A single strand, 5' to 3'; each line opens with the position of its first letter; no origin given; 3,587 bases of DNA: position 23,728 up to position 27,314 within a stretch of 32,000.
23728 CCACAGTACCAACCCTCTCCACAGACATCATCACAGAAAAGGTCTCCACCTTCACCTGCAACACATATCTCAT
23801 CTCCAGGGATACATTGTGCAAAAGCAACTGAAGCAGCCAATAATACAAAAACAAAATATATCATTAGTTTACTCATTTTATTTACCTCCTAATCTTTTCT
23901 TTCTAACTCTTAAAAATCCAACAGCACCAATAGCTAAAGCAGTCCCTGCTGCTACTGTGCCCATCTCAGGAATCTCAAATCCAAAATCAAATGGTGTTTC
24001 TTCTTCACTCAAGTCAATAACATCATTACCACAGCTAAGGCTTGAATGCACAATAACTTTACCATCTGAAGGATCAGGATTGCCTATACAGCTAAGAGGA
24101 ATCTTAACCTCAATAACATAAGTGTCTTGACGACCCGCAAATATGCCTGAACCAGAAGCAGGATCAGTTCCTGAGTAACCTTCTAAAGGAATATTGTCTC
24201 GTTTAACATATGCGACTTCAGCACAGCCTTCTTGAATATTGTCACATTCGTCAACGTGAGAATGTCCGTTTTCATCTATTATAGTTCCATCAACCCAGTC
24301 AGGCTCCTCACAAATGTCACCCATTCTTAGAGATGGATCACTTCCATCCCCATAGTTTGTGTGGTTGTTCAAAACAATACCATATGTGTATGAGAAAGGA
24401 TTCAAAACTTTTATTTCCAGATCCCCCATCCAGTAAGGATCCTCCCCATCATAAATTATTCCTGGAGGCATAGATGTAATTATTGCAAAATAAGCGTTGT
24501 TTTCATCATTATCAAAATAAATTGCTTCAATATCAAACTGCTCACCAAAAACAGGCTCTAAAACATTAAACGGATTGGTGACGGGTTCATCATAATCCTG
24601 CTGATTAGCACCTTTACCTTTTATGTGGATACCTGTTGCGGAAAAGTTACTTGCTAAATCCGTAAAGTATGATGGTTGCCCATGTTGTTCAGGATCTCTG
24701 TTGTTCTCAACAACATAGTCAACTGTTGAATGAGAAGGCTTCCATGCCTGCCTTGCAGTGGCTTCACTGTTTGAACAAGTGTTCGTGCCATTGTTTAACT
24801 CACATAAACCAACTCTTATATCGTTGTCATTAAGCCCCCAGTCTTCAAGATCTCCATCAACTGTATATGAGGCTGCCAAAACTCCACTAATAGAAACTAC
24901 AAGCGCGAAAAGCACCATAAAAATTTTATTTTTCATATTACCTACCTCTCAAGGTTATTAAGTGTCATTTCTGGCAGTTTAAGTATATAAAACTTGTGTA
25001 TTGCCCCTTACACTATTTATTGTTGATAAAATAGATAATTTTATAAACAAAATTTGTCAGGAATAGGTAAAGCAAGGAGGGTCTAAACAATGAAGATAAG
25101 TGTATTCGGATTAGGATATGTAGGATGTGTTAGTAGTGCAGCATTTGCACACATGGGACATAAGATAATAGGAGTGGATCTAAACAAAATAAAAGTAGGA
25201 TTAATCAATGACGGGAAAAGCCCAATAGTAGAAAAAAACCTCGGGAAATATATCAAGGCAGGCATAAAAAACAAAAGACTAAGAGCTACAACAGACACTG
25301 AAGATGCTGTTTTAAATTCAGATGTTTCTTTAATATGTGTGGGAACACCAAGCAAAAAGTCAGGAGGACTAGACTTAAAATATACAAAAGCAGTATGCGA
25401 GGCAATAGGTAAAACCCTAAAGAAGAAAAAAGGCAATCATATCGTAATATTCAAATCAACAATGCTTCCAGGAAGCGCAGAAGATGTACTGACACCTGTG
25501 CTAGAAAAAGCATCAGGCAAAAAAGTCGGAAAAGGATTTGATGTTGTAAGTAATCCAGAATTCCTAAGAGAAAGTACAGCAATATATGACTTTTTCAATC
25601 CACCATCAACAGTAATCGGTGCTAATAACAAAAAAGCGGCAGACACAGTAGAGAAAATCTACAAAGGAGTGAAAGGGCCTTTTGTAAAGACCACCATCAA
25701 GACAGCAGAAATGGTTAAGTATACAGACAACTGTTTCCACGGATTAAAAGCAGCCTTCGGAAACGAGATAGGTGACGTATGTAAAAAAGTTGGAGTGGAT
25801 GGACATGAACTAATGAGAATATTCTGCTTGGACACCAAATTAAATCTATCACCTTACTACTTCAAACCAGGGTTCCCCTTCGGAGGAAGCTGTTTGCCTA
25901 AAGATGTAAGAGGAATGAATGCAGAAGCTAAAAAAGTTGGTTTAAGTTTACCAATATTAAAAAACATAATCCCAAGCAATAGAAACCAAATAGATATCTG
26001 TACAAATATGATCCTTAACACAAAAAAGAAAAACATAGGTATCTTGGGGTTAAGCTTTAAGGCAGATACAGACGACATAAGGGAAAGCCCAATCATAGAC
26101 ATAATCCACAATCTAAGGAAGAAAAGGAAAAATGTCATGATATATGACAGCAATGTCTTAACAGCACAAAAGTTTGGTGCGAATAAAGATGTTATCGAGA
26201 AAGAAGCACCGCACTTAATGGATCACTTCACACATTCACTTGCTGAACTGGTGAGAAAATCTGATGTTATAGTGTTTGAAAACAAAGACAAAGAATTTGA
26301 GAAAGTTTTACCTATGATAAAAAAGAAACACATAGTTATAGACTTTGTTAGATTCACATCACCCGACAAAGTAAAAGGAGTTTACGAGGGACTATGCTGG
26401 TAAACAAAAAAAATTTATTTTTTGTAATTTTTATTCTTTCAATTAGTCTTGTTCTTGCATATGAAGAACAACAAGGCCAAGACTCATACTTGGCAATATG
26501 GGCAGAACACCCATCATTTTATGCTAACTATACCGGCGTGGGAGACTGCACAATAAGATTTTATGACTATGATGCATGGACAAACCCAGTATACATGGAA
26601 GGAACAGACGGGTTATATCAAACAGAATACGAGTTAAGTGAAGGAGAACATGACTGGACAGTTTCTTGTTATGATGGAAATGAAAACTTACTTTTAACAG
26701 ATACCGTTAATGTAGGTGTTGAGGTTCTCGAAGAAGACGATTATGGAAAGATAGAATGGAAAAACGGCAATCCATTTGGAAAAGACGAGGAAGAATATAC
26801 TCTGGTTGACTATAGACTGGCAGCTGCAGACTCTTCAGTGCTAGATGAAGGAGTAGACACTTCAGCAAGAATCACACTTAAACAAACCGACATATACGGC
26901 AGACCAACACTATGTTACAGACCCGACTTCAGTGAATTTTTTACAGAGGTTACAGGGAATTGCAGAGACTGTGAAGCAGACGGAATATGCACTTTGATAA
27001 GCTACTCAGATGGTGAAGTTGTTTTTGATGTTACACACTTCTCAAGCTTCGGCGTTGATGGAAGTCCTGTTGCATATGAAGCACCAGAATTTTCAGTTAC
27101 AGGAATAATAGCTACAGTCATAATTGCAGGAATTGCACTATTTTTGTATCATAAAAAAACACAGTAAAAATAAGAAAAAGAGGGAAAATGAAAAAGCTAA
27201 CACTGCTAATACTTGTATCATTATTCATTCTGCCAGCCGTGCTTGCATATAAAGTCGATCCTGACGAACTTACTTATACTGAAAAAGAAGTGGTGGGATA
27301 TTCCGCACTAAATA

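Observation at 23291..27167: Four secreted proteins share a P-E-[F/L/M] + TM helix + Arg/Lys tail, an archaeosortase-type (PEF-CTERM-like) cargo cluster inside the glycan island with no sortase gene in view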

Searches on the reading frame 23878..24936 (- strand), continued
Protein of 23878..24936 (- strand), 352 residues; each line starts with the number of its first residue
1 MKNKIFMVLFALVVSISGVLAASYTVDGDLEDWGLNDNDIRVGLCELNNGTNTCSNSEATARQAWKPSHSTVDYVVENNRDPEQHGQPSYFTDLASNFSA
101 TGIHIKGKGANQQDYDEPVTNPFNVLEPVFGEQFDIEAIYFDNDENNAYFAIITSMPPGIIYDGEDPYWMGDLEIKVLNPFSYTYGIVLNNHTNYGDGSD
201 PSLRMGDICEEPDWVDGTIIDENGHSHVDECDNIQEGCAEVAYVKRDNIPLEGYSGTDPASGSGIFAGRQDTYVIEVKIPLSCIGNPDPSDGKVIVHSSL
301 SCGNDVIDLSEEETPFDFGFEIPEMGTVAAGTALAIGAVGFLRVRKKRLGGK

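Call 85: search_protein_families(library=ncbifam, proteins=[L027:1687-2547:+, L026:9743-10654:+, L009:2680-3579:+, L020:1113-2090:+, L025:1084-1923:+, L012:11038-11985:+, L021:5464-6399:+], max_evalue=1)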
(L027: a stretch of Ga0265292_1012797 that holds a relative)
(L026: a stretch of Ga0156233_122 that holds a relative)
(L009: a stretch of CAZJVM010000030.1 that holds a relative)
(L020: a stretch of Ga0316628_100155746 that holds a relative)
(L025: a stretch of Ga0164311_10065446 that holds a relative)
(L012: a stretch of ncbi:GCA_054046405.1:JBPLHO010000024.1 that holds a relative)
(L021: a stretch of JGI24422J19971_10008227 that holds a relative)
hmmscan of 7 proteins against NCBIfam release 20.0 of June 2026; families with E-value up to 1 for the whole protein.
L027:1687-2547:+ (287 aa): 13 families
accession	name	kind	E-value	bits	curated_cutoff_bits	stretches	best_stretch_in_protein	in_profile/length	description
NF038125.1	PEP_CTERM_THxN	subfamily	1.1e-06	28.4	85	1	240-285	202-246/246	THxN family PEP-CTERM protein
TIGR02595.1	PEP_CTERM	domain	2.7e-06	27.8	16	1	262-284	1-23/24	PEP-CTERM sorting domain-containing protein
NF033554.9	floc_PepA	equivalog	4.3e-05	23.5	80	1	114-286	107-261/261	flocculation-associated PEP-CTERM protein PepA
NF041538.1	PEP_EDSA_1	subfamily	5.6e-05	23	100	1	262-285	284-307/307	EDSAP-1 family PEP-CTERM protein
NF038129.1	PEP_NF038129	equivalog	0.00027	20.8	65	1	259-284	168-193/194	NF038129 family PEP-CTERM protein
NF041927.1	Xrt_dep_XDP1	equivalog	0.0026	17.8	125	1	259-284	216-241/242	exosortase-dependent surface protein XDP1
NF038126.1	PEP_CTERM_FxDxF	subfamily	0.0064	16.7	50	1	251-281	133-161/165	FxDxF family PEP-CTERM protein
NF035944.1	PEPxxWA-CTERM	domain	0.007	16.3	35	1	262-280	1-21/24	PEPxxWA-CTERM sorting domain-containing protein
NF038120.1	PEP_CTERM_QFxxD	subfamily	0.01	15.7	80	1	261-284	192-213/215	NF038120 family PEP-CTERM protein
NF038119.1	PEP_CTERM_MHFG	equivalog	0.012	15.9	100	1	249-284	223-258/260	MHFG family PEP-CTERM protein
NF038118.1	PEP_CTERM_CCXG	equivalog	0.02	14.6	90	1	240-282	156-196/199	CCXG family PEP-CTERM protein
NF038124.1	PEP_CTERM_TLD_A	exception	0.061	12.9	100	1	261-284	210-233/235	PEP_CTERM-anchored TLD domain-containing protein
NF033947.0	PEP-cistern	hypoth_equivalog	0.075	12.8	60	1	259-282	170-193/195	cistern family PEP-CTERM protein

L026:9743-10654:+ (304 aa): 12 families
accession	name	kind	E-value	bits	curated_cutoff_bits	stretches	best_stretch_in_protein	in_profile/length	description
NF033554.9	floc_PepA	equivalog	2.3e-07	30.9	80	1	169-300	148-259/261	flocculation-associated PEP-CTERM protein PepA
NF038125.1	PEP_CTERM_THxN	subfamily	4.1e-06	26.6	85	1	269-300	214-245/246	THxN family PEP-CTERM protein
NF041538.1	PEP_EDSA_1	subfamily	4.6e-06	26.5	100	1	275-300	283-306/307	EDSAP-1 family PEP-CTERM protein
NF038129.1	PEP_NF038129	equivalog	1.1e-05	25.4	65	1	238-300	135-193/194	NF038129 family PEP-CTERM protein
TIGR02595.1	PEP_CTERM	domain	2.6e-05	24.7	16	1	278-300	1-22/24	PEP-CTERM sorting domain-containing protein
NF038126.1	PEP_CTERM_FxDxF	subfamily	0.0022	18.2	50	1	267-300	134-164/165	FxDxF family PEP-CTERM protein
NF038120.1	PEP_CTERM_QFxxD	subfamily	0.0022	17.9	80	1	271-296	184-211/215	NF038120 family PEP-CTERM protein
NF035944.1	PEPxxWA-CTERM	domain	0.0051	16.7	35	1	278-294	1-19/24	PEPxxWA-CTERM sorting domain-containing protein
NF038124.1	PEP_CTERM_TLD_A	exception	0.019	14.5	100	1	272-300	205-233/235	PEP_CTERM-anchored TLD domain-containing protein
NF033947.0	PEP-cistern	hypoth_equivalog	0.027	14.2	60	1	275-300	170-195/195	cistern family PEP-CTERM protein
NF041927.1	Xrt_dep_XDP1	equivalog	0.033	14.2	125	1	276-300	217-241/242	exosortase-dependent surface protein XDP1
NF038119.1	PEP_CTERM_MHFG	equivalog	0.18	12.1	100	1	268-300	226-258/260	MHFG family PEP-CTERM protein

L009:2680-3579:+ (300 aa): 11 families
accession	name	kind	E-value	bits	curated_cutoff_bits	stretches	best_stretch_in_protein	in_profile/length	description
NF033554.9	floc_PepA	equivalog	3.2e-05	23.9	80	1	272-300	233-261/261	flocculation-associated PEP-CTERM protein PepA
NF041538.1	PEP_EDSA_1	subfamily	4.8e-05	23.2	100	1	272-299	281-307/307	EDSAP-1 family PEP-CTERM protein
TIGR02595.1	PEP_CTERM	domain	0.00011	22.8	16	1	276-300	1-24/24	PEP-CTERM sorting domain-containing protein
NF038129.1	PEP_NF038129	equivalog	0.00016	21.6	65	1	240-297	133-192/194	NF038129 family PEP-CTERM protein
NF038125.1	PEP_CTERM_THxN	subfamily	0.0007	19.2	85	1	274-298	222-245/246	THxN family PEP-CTERM protein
NF041927.1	Xrt_dep_XDP1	equivalog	0.0012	18.9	125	1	272-299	215-242/242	exosortase-dependent surface protein XDP1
NF038120.1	PEP_CTERM_QFxxD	subfamily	0.014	15.3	80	1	274-293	191-210/215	NF038120 family PEP-CTERM protein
NF038126.1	PEP_CTERM_FxDxF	subfamily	0.026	14.8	50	1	273-293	139-160/165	FxDxF family PEP-CTERM protein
NF033947.0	PEP-cistern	hypoth_equivalog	0.03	14.1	60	1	268-297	165-194/195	cistern family PEP-CTERM protein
NF038118.1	PEP_CTERM_CCXG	equivalog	0.039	13.6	90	1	272-298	172-198/199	CCXG family PEP-CTERM protein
NF038119.1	PEP_CTERM_MHFG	equivalog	0.064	13.6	100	1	265-299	225-259/260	MHFG family PEP-CTERM protein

L020:1113-2090:+ (326 aa): 0 families

L025:1084-1923:+ (280 aa): 1 family
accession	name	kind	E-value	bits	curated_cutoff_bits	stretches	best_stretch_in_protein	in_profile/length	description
TIGR04145.2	Firmicu_CTERM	equivalog_domain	0.051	13.5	50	0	39-61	2-24/191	Firmicu-CTERM sorting domain-containing protein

L012:11038-11985:+ (315 aa): 1 family
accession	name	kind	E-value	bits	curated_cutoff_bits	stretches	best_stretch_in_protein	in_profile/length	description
TIGR03024.1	arch_PEF_CTERM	domain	8.9e-05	22.6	23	1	290-314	1-25/25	PEF-CTERM sorting domain-containing protein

L021:5464-6399:+ (312 aa): 3 families
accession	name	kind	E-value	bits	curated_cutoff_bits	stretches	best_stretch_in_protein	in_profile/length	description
TIGR03024.1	arch_PEF_CTERM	domain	5.6e-05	23.3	23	1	280-304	1-25/25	PEF-CTERM sorting domain-containing protein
TIGR04145.2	Firmicu_CTERM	equivalog_domain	0.015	15.2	50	0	40-73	2-36/191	Firmicu-CTERM sorting domain-containing protein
TIGR00739.1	yajC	equivalog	0.22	11.6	44.2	1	283-311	2-30/84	preprotein translocase subunit YajC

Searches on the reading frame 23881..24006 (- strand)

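Call 15: search_protein_families(library=ncbifam, proteins=[window:23881-24006:-], max_evalue=10)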
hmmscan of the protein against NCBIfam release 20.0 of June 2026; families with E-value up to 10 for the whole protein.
seq(42 aa): 1 family
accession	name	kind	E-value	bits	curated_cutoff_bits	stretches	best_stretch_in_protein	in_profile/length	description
TIGR01167.1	LPXTG_anchor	domain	0.033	14.9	15.9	1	14-38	10-33/34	LPXTG cell wall anchor domain-containing protein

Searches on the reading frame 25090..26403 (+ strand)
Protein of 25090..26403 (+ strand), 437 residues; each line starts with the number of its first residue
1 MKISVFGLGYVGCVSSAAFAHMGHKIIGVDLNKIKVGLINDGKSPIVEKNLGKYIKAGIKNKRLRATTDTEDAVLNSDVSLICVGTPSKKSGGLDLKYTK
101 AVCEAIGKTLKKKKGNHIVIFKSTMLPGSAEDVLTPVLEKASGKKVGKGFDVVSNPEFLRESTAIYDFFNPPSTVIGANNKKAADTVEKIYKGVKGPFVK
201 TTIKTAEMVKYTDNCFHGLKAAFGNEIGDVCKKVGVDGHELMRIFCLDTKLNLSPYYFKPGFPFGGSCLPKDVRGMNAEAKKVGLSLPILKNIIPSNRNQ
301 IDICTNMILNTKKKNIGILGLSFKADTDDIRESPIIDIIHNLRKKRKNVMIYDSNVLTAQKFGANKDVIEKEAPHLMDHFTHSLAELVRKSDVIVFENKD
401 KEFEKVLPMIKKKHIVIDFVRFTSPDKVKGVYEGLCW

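Call 9: search_protein_families(library=pfam, proteins=[window:25090-26403:+], max_evalue=0.001)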
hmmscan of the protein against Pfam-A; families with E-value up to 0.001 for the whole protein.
window:25090-26403:+ (437 aa): 4 families
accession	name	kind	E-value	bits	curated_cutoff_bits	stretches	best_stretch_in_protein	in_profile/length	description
PF03721.20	UDPG_MGDP_dh_N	-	8.3e-61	205.3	27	1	1-190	1-187/187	UDP-glucose/GDP-mannose dehydrogenase family, NAD binding domain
PF00984.24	UDPG_MGDP_dh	-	4e-25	88.2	25.4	1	204-298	1-93/94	UDP-glucose/GDP-mannose dehydrogenase family, central domain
PF03720.21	UDPG_MGDP_dh_C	-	7.7e-18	65.2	30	1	317-422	1-100/103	UDP-glucose/GDP-mannose dehydrogenase family, UDP binding domain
PF03807.23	F420_oxidored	-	0.00078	20.4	21.6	0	366-419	34-91/94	NADP oxidoreductase coenzyme F420-dependent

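Call 20: list_cluster_members(proteins=[P0001, window:25090-26403:+, window:26394-27167:+, window:27188-28924:+])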
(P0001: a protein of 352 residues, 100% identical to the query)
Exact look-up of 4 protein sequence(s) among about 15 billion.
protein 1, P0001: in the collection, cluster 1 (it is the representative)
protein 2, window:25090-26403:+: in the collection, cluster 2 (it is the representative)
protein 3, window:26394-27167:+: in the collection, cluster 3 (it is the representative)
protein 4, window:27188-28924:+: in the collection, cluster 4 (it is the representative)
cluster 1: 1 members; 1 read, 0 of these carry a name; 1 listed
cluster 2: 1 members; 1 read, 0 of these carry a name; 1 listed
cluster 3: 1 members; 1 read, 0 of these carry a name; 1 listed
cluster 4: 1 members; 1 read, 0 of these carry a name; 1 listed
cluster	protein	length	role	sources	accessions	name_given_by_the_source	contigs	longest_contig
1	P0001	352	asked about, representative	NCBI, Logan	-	-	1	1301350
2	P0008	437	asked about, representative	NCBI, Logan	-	-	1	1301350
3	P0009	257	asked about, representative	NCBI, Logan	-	-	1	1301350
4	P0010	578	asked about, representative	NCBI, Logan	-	-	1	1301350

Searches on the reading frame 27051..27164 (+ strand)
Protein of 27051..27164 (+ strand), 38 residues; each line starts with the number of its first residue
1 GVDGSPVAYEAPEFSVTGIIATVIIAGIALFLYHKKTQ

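Call 15: search_protein_families(library=ncbifam, proteins=[window:27051-27164:+], max_evalue=10)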
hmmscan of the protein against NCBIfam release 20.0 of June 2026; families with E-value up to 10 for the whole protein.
seq(38 aa): 1 family
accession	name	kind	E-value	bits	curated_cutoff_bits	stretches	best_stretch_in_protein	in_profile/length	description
TIGR03024.1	arch_PEF_CTERM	domain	0.074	13.3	23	1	12-36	2-24/25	PEF-CTERM sorting domain-containing protein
